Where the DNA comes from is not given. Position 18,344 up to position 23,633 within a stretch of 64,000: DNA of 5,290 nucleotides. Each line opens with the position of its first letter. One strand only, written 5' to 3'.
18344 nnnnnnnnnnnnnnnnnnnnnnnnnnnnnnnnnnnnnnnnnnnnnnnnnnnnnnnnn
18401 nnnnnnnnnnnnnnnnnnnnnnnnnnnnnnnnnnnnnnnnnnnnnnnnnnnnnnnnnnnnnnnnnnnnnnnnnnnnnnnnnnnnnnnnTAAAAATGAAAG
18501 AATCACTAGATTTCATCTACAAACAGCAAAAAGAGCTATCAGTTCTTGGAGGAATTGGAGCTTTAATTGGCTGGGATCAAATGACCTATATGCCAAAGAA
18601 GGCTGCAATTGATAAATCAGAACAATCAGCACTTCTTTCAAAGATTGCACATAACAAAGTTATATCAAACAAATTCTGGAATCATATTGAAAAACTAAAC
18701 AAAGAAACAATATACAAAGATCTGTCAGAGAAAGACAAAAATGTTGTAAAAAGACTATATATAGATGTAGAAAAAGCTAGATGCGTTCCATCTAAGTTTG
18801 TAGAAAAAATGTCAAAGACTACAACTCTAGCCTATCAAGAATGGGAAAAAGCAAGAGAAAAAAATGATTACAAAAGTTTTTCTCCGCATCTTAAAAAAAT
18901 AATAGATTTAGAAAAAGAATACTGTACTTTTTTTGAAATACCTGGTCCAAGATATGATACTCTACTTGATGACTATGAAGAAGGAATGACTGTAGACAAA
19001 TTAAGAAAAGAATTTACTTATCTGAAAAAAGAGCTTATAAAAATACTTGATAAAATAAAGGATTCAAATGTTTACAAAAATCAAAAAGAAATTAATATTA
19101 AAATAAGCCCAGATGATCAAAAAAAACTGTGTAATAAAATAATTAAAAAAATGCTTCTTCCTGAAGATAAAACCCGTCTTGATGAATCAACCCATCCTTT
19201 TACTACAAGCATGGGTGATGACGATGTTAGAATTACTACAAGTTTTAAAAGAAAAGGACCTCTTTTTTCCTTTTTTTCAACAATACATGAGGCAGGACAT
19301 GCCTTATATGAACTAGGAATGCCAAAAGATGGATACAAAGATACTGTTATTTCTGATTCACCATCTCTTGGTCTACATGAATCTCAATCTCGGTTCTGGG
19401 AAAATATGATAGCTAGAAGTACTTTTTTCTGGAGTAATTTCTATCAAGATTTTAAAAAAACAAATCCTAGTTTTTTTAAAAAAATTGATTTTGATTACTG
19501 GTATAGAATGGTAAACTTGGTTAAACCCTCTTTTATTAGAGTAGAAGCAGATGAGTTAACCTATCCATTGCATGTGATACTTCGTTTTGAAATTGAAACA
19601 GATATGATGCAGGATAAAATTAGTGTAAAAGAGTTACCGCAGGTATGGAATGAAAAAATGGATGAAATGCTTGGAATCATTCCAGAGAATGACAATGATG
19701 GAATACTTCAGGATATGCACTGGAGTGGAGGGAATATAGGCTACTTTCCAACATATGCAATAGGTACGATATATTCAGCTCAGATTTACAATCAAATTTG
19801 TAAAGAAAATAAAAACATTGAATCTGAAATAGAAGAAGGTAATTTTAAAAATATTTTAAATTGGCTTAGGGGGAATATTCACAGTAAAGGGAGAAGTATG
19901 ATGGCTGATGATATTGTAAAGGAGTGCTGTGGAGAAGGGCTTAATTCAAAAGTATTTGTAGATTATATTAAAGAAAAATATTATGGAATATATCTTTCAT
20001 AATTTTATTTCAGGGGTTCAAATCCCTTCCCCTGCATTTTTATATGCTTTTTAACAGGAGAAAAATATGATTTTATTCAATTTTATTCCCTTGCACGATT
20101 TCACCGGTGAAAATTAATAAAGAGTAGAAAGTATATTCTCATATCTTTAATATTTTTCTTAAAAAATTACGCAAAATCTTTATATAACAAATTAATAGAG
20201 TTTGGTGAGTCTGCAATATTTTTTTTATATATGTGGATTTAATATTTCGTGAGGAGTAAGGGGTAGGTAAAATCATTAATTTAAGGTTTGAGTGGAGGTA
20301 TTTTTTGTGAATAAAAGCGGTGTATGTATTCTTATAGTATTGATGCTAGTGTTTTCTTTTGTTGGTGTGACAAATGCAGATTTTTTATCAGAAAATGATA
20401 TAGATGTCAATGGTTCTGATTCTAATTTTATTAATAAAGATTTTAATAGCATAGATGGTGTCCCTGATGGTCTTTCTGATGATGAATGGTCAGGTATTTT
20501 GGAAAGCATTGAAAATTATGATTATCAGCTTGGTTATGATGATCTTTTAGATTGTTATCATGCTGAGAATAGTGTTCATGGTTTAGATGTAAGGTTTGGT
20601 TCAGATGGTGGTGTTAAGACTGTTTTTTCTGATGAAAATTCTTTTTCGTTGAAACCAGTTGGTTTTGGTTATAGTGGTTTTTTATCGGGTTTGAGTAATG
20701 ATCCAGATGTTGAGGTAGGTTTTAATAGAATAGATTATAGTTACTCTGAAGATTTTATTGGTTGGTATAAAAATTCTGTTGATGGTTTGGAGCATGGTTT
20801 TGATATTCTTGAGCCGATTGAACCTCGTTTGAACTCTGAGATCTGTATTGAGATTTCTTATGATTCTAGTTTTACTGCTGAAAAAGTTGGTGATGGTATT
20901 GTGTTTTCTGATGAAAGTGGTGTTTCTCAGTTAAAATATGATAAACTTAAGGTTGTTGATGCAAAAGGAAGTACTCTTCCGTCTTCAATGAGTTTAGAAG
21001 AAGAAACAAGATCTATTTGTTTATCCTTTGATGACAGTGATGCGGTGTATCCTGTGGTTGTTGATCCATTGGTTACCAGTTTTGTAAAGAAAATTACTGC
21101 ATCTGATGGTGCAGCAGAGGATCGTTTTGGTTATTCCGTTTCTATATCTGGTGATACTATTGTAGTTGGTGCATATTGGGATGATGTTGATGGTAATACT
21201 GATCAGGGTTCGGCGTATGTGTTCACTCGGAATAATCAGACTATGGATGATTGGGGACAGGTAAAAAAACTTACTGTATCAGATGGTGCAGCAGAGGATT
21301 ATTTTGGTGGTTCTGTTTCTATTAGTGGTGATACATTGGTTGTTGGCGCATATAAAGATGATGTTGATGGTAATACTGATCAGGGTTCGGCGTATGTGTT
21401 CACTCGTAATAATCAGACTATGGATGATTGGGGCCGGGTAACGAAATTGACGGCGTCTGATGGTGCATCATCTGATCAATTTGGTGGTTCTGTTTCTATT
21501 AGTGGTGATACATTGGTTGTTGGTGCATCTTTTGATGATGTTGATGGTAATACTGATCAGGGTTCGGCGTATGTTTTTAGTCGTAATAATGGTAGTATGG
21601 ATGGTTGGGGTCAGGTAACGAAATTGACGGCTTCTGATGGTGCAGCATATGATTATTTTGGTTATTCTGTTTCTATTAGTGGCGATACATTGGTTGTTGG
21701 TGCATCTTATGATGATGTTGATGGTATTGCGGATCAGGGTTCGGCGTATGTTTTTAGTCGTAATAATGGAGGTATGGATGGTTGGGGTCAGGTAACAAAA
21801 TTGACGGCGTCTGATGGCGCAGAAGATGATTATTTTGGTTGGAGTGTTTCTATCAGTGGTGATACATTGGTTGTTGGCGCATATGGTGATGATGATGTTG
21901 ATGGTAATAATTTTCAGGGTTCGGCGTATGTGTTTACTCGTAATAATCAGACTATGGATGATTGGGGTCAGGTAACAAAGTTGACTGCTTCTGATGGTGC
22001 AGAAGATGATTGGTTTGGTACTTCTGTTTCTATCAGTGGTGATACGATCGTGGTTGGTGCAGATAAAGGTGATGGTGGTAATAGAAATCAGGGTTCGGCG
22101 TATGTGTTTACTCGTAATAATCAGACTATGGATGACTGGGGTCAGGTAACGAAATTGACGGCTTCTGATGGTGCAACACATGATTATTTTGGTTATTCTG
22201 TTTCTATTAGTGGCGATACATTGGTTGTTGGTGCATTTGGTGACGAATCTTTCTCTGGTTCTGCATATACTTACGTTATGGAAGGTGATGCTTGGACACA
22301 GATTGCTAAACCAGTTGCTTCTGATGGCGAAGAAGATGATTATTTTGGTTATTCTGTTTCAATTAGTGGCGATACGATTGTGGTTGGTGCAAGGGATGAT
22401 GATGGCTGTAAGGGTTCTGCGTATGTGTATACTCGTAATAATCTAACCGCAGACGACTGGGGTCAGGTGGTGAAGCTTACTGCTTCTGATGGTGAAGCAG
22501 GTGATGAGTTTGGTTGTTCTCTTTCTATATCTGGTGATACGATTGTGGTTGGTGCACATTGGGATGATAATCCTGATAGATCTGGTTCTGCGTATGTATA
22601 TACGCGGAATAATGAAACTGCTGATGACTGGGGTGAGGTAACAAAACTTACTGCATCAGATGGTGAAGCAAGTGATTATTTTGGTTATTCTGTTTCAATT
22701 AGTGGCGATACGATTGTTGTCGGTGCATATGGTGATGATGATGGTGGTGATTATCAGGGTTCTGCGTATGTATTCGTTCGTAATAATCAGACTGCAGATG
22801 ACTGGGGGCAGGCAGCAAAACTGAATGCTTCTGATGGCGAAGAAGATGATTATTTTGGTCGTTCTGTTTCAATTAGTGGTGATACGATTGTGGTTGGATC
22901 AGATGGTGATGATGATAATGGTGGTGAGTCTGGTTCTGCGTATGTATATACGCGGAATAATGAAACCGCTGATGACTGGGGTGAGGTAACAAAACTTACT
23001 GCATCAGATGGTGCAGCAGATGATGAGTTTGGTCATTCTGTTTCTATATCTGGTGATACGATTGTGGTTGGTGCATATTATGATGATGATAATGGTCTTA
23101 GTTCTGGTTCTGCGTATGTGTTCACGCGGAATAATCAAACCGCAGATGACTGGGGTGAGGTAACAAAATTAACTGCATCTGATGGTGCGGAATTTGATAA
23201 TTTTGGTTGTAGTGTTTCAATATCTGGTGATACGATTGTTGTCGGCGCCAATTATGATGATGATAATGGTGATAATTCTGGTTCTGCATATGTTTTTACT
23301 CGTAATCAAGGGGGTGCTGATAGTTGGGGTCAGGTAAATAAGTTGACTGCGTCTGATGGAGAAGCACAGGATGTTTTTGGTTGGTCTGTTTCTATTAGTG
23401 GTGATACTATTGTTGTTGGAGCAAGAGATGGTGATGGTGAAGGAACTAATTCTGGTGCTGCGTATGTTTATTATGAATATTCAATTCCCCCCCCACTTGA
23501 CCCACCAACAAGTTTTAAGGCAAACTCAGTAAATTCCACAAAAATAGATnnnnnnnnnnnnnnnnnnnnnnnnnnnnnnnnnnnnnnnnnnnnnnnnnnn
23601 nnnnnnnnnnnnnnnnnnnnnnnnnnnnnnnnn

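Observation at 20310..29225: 2972-aa surface protein with exceptional N-x-S/T sequon density and a propeller-FN3-beta-helix-TSP3 architecture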

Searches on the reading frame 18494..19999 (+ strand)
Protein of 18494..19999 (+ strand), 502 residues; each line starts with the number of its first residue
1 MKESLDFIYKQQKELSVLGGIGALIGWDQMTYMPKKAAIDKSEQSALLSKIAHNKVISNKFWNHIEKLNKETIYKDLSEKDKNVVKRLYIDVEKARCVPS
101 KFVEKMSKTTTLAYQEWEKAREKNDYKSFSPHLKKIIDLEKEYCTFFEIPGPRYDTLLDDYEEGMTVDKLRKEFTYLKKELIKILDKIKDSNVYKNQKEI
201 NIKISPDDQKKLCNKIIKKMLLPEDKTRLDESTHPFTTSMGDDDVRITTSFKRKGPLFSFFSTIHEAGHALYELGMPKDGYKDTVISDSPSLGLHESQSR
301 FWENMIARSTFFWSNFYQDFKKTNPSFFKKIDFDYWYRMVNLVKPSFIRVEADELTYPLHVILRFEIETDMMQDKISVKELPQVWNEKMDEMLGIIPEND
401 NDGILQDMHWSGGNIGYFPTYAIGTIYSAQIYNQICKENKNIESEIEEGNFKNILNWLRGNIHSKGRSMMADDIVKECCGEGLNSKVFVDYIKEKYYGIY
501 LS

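Call 11: search_protein_families(library=pfam, proteins=[window:18494-19999:+], max_evalue=0.001)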
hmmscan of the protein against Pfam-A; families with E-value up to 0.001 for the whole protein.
window:18494-19999:+ (502 aa): 1 family
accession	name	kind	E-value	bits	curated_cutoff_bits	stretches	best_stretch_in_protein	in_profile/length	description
PF02074.21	Peptidase_M32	-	4.2e-164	547.2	25.1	1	10-496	4-489/489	Carboxypeptidase Taq (M32) metallopeptidase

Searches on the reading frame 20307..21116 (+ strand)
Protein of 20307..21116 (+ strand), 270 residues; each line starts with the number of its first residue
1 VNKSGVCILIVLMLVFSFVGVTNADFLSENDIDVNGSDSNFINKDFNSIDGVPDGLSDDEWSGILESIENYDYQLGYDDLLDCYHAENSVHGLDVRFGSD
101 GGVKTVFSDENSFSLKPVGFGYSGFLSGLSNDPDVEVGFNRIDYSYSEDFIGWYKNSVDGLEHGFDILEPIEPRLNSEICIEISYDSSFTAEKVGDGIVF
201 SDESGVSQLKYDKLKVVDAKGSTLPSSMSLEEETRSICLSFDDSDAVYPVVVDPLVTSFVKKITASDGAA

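Call 8: search_protein_families(library=pfam, proteins=[window:20307-21116:+], max_evalue=1)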
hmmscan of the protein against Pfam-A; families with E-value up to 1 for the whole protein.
window:20307-21116:+ (270 aa): 0 families

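Call 48: search_protein_families(library=ncbifam, proteins=[window:20307-21116:+], max_evalue=0.1)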
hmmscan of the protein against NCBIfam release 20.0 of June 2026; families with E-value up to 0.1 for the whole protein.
window:20307-21116:+ (270 aa): 0 families

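Call 58: predict_structure(alignment_id=A4)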
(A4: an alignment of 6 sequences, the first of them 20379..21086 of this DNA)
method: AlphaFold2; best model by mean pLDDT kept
length: 236 residues; sequences in the alignment: 6
mean_pLDDT: 77.4   pTM: 0.72
mean pLDDT of the five models: 77.4, 75.4, 73.7, 73.7, 72.1
residues with pLDDT >= 90: 71; 70-90: 107; 50-70: 30; < 50: 28
segments of 3 or more residues with pLDDT < 50: 1-25
pLDDT, mean of each block of 10 residues (from residue 1): 34 35 55 79 66 80 73 74 56 89 86 87 91 82 84 86 88 88 83 95 92 93 92 66
secondary structure, 60 per line:
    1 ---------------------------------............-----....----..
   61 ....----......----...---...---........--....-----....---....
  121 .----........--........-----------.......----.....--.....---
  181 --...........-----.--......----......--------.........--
elements in order: H34-45 E51-54 E59-64 E69-74 E79-81 E91-98 E101-104 E110-113 E117-121 E126-133 E136-143 E155-161 E166-170 E173-177 E183-193 E202-207 E212-217 E226-234

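Call 61: fold_search(model_id=the predicted structure, library=pdb)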
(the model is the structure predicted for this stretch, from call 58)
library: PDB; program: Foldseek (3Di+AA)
matches with E <= 10: 959; with E <= 0.001: 0
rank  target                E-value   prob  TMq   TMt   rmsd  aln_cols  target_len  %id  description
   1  2wvy_C                1.6e-03  1.00  0.35  0.15  10.9       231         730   10  STRUCTURE OF THE FAMILY GH92 INVERTING MANNOSIDASE BT2199 FROM BACTEROIDES THETAIOTAOMICRON VPI-5482 (released 2009-11-03)
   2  2wvy_A                4.3e-03  0.99  0.37  0.15  10.5       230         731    9  STRUCTURE OF THE FAMILY GH92 INVERTING MANNOSIDASE BT2199 FROM BACTEROIDES THETAIOTAOMICRON VPI-5482 (released 2009-11-03)
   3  2wvz_A                5.5e-03  0.99  0.35  0.14   9.1       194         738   10  Structure of the Family GH92 Inverting Mannosidase BT3990 from Bacteroides thetaiotaomicron VPI-5482 (released 2009-12-29)
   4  7zgm                  9.0e-03  0.99  0.36  0.15   7.4       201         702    8  Plant N-glycan specific alpha-1,3-mannosidase (released 2022-09-07)
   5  6f92_B                9.4e-03  0.97  0.33  0.14  11.1       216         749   14  Structure of the family GH92 alpha-mannosidase BT3965 from Bacteroides thetaiotaomicron in complex with Mannoimidazole (released 2018-05-02)
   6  6f8z_A                1.1e-02  0.99  0.38  0.16   8.0       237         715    9  Structure of the family GH92 alpha-mannosidase BT3130 from Bacteroides thetaiotaomicron (released 2018-05-02)
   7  6b9p_B                1.2e-02  0.96  0.34  0.12   8.0       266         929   10  Structure of GH 38 Jack Bean alpha-mannosidase in complex with a 36-valent iminosugar cluster inhibitor (released 2018-09-26)
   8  6b9o_A                1.5e-02  0.98  0.37  0.12   7.3       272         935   10  Structure of GH 38 Jack Bean alpha-mannosidase (released 2018-09-26)
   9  1o7d_D                1.5e-02  0.97  0.36  0.32   9.0       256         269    8  The structure of the bovine lysosomal a-mannosidase suggests a novel mechanism for low pH activation (released 2003-03-20)
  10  9hyq_B                1.5e-02  0.85  0.29  0.13   9.3       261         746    9  BT984 a GH139 rhamnogalacturonan II exo-a-1,2-(2-Omethyl)-fucosidase (released 2025-07-16)
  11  2wvz_B                1.6e-02  0.97  0.37  0.15  10.0       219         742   10  Structure of the Family GH92 Inverting Mannosidase BT3990 from Bacteroides thetaiotaomicron VPI-5482 (released 2009-12-29)
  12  9lb6                  1.6e-02  0.66  0.25  0.10  15.5       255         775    9  Crystal structure of trehalose 6-phosphate phosphatase Weissella ceti (released 2025-07-30)
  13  3wiq_A                1.8e-02  0.97  0.36  0.15   9.3       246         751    7  Crystal structure of kojibiose phosphorylase complexed with kojibiose (released 2014-02-05)
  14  6f91_B                1.9e-02  0.95  0.32  0.13  10.1       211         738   14  Structure of the family GH92 alpha-mannosidase BT3965 from Bacteroides thetaiotaomicron (released 2018-05-02)
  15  6f92_C                2.0e-02  0.96  0.34  0.14  10.9       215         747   12  Structure of the family GH92 alpha-mannosidase BT3965 from Bacteroides thetaiotaomicron in complex with Mannoimidazole (released 2018-05-02)
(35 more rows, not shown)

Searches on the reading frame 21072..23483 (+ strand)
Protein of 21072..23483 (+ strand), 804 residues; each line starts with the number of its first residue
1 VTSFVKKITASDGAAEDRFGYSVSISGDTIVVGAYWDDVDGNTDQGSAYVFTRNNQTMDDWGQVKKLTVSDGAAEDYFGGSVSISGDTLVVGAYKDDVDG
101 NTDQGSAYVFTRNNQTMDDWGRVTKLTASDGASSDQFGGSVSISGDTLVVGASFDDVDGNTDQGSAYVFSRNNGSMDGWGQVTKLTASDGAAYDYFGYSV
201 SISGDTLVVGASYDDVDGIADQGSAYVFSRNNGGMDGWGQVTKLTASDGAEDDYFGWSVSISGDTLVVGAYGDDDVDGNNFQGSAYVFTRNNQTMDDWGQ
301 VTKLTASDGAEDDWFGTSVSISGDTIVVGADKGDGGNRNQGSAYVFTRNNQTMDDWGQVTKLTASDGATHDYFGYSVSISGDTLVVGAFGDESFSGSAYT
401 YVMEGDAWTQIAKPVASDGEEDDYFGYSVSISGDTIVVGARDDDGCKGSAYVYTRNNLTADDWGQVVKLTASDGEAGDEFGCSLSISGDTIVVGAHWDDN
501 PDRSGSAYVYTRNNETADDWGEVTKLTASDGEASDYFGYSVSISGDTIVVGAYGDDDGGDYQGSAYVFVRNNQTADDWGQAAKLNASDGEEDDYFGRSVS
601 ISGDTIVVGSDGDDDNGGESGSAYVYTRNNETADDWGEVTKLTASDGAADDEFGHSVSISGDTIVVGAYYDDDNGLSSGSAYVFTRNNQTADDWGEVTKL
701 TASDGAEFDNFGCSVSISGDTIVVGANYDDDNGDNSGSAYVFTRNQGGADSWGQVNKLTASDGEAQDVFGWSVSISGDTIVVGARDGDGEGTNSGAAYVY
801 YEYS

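Call 93: search_solved_structures(query=window:21072-23483:+, max_evalue=0.001)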
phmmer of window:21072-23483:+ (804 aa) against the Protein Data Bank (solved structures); distinct sequences matched with E-value up to 0.001: 0.
